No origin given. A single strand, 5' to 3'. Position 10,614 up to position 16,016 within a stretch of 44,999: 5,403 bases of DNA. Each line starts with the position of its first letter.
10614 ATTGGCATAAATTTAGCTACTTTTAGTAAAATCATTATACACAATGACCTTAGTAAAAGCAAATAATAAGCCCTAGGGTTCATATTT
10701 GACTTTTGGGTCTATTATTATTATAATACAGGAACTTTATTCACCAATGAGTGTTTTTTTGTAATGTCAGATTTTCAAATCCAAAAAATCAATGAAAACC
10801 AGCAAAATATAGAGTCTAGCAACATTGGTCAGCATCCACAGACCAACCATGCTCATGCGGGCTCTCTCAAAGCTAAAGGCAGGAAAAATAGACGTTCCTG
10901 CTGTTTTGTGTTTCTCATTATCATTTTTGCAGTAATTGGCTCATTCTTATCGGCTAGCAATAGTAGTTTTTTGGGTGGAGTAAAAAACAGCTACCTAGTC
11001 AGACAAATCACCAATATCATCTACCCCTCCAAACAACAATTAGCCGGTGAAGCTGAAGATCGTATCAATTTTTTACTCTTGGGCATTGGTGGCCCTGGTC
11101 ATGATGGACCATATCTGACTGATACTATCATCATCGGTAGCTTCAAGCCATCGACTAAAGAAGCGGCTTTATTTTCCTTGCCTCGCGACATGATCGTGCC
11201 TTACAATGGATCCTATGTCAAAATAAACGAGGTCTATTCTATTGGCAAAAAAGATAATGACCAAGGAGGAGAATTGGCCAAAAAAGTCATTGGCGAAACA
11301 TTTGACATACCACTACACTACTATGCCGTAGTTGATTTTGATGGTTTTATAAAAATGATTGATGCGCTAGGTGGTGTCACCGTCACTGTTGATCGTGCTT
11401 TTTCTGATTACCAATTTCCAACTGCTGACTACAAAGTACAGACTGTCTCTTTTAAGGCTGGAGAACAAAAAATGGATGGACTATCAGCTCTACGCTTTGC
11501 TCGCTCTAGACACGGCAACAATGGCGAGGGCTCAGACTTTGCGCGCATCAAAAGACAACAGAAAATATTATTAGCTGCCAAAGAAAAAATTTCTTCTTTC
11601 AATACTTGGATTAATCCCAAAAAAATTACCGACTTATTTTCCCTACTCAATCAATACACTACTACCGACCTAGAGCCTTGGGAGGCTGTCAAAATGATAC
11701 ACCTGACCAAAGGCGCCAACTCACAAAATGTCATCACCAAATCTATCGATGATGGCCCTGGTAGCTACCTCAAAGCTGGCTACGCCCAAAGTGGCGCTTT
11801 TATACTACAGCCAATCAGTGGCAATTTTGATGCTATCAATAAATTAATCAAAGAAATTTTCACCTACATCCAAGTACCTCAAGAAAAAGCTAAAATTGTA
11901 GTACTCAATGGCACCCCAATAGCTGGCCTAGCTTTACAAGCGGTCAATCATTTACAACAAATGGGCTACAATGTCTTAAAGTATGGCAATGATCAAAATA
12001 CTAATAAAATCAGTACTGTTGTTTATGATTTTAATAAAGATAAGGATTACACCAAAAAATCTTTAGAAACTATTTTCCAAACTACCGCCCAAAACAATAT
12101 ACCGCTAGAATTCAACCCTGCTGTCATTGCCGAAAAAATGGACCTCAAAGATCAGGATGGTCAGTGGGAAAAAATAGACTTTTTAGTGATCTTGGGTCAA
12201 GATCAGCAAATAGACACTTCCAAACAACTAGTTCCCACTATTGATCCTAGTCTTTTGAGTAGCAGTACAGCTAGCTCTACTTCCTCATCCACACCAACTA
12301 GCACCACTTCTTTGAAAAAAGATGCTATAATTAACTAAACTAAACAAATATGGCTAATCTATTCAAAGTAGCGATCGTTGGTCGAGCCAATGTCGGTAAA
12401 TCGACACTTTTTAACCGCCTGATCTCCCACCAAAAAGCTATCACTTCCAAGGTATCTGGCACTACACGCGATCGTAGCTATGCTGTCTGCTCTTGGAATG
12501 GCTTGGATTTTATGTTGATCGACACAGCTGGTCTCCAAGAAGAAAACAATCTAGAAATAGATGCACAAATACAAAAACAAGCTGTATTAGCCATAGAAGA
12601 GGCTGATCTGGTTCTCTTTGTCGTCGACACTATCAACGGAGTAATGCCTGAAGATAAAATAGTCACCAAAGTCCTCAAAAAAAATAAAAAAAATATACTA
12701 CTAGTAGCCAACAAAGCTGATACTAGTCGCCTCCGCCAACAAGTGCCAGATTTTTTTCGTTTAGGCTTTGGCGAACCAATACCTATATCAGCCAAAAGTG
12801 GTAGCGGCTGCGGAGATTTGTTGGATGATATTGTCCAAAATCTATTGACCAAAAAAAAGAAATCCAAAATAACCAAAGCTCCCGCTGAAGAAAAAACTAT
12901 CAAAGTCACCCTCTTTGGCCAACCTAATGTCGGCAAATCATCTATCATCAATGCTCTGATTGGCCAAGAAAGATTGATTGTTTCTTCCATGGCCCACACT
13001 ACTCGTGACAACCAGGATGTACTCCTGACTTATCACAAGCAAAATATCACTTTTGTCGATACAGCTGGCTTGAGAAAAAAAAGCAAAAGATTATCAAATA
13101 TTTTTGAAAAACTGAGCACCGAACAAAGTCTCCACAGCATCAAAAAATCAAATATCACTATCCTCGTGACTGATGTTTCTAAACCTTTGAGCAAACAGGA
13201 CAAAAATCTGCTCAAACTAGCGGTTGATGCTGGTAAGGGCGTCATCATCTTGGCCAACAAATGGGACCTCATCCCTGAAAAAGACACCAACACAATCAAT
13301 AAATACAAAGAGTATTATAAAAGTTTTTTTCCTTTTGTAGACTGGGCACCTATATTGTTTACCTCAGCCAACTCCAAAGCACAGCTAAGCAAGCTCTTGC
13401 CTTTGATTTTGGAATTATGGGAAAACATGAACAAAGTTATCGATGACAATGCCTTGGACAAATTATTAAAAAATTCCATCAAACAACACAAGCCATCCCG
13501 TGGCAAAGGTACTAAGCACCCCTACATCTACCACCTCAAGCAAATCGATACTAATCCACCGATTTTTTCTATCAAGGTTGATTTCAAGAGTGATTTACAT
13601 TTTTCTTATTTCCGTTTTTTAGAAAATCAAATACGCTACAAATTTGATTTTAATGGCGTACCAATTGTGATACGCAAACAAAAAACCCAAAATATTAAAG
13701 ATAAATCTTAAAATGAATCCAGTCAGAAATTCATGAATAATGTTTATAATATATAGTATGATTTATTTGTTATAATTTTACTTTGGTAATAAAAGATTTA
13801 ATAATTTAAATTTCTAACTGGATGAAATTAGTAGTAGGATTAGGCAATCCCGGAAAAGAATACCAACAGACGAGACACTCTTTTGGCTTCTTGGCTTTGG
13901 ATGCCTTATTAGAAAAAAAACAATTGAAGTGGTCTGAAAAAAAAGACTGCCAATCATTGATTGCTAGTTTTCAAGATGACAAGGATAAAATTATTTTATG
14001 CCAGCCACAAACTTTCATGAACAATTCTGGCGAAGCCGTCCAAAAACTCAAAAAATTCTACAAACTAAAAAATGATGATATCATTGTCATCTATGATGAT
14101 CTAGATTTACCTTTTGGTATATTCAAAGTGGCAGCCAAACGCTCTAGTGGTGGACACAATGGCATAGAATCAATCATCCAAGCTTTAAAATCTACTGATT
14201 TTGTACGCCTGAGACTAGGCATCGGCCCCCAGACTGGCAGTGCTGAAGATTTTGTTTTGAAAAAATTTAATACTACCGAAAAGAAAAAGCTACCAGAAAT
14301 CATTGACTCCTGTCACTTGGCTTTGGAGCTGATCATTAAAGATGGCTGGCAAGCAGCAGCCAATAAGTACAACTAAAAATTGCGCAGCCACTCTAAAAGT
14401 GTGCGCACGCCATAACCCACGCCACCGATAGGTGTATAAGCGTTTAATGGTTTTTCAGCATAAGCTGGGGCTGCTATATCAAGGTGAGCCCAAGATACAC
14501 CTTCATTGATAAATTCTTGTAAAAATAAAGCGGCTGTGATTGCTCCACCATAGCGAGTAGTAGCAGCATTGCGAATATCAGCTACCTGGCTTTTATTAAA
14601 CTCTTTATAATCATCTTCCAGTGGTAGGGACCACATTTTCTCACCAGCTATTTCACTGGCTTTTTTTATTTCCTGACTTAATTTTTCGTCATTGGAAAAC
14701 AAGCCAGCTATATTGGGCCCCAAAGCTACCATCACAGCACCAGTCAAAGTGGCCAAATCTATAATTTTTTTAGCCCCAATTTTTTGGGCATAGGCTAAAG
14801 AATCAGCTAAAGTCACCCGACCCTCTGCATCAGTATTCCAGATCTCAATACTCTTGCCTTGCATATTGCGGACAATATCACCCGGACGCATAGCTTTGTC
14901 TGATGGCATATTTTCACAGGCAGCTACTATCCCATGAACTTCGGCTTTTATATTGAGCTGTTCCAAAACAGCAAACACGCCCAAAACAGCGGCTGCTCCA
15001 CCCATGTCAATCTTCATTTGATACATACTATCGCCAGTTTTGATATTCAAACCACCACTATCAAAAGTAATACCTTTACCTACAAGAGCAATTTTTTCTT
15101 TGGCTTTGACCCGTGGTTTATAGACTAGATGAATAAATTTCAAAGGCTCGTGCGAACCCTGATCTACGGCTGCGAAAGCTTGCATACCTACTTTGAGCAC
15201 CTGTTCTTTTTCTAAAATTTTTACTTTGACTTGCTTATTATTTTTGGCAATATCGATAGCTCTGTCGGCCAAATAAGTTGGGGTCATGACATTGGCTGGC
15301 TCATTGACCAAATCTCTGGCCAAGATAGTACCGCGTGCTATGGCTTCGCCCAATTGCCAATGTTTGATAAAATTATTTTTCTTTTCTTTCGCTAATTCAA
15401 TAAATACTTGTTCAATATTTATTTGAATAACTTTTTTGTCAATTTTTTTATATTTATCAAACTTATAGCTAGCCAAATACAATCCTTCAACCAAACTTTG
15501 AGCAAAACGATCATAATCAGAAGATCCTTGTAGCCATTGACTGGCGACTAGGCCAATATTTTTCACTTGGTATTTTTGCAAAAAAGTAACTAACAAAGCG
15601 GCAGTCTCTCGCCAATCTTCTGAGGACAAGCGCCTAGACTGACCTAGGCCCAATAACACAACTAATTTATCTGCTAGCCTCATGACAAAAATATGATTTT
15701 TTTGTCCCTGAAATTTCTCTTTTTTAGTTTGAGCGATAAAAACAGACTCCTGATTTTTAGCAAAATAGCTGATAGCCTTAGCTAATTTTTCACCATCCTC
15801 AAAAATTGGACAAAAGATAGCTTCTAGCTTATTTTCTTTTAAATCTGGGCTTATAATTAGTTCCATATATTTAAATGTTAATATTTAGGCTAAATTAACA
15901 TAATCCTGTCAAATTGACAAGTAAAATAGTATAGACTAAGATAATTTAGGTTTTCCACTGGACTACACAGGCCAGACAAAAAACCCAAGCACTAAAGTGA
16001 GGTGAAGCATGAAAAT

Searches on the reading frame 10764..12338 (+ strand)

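Call 6: search_protein_families(library=pfam, proteins=[window:10764-12338:+], max_evalue=0.01)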
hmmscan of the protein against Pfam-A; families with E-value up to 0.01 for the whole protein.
window:10764-12338:+ (524 aa): 2 families
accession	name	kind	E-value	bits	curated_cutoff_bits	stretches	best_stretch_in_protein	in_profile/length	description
PF03816.19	LytR_cpsA_psr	-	1.6e-37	129.4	24.6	1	119-277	2-149/150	LytR_cpsA_psr family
PF13399.11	LytR_C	-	6.1e-10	40.3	22.2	1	376-440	2-64/86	LytR cell envelope-related transcriptional attenuator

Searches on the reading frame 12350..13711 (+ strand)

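Call 6: search_protein_families(library=pfam, proteins=[window:12350-13711:+], max_evalue=0.01)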
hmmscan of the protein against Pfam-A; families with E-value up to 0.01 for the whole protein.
window:12350-13711:+ (453 aa): 23 families
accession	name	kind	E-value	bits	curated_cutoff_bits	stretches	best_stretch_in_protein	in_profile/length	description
PF01926.29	MMR_HSR1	-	1.3e-53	180.4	21.9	2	6-122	1-113/113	50S ribosome-binding GTPase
PF02421.24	FeoB_N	-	3.7e-23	82.2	27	2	6-158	2-153/156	Ferrous iron transport protein B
PF00009.33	GTP_EFTU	-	2.1e-20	73.6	26.5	2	5-165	4-186/188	Elongation factor Tu GTP binding domain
PF14714.11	KH_dom-like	-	7.4e-18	65.1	27.3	1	366-441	4-78/81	KH-domain-like of EngA bacterial GTPase enzymes, C-terminal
PF00350.29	Dynamin_N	-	9.6e-17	61.9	27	2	227-298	97-160/168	Dynamin family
PF04548.22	AIG1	-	5.5e-14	52.4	27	2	7-111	3-109/212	AIG1 family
PF03193.22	RsgA_GTPase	-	1.4e-11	45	30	2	7-64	109-170/174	RsgA GTPase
PF00071.28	Ras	-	9.6e-10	38.7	21.6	1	6-129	1-120/162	Ras family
PF08477.19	Roc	-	1.9e-08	35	27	1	6-124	1-119/119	Ras of Complex, Roc, domain of DAPkinase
PF00910.28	RNA_helicase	-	1.8e-05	25.6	21.5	0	187-252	2-72/105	RNA helicase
PF09439.16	SRPRB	-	4.2e-05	23.5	25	1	7-125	6-121/178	Signal recognition particle receptor beta subunit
PF02492.25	cobW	-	8.9e-05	22.6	20.7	0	228-319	81-168/180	CobW/HypB/UreG, nucleotide-binding domain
PF00005.33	ABC_tran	-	0.00011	23.2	25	0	7-36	14-43/137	ABC transporter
PF00004.35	AAA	-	0.00053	20.9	21.2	0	187-266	2-58/131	ATPase family associated with various cellular activities (AAA)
PF13555.12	AAA_29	-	0.00054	20.1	27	0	183-204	23-43/61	P-loop containing region of AAA domain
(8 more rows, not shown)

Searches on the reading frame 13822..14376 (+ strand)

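Call 6: search_protein_families(library=pfam, proteins=[window:13822-14376:+], max_evalue=0.01)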
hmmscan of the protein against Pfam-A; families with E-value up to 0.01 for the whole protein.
window:13822-14376:+ (184 aa): 1 family
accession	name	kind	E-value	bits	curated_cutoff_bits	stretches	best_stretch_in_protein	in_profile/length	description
PF01195.25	Pept_tRNA_hydro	-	1.1e-62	211.6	27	1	3-184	1-183/183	Peptidyl-tRNA hydrolase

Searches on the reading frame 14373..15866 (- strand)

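Call 6: search_protein_families(library=pfam, proteins=[window:14373-15866:-], max_evalue=0.01)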
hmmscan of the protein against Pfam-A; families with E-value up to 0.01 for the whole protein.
window:14373-15866:- (497 aa): 2 families
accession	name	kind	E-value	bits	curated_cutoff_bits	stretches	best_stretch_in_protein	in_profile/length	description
PF00883.26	Peptidase_M17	-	2.6e-121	405.1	25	1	182-490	2-309/310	Cytosol aminopeptidase family, catalytic domain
PF02789.23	Peptidase_M17_N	-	2.9e-17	63.2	23.4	1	21-141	4-127/129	Cytosol aminopeptidase family, N-terminal domain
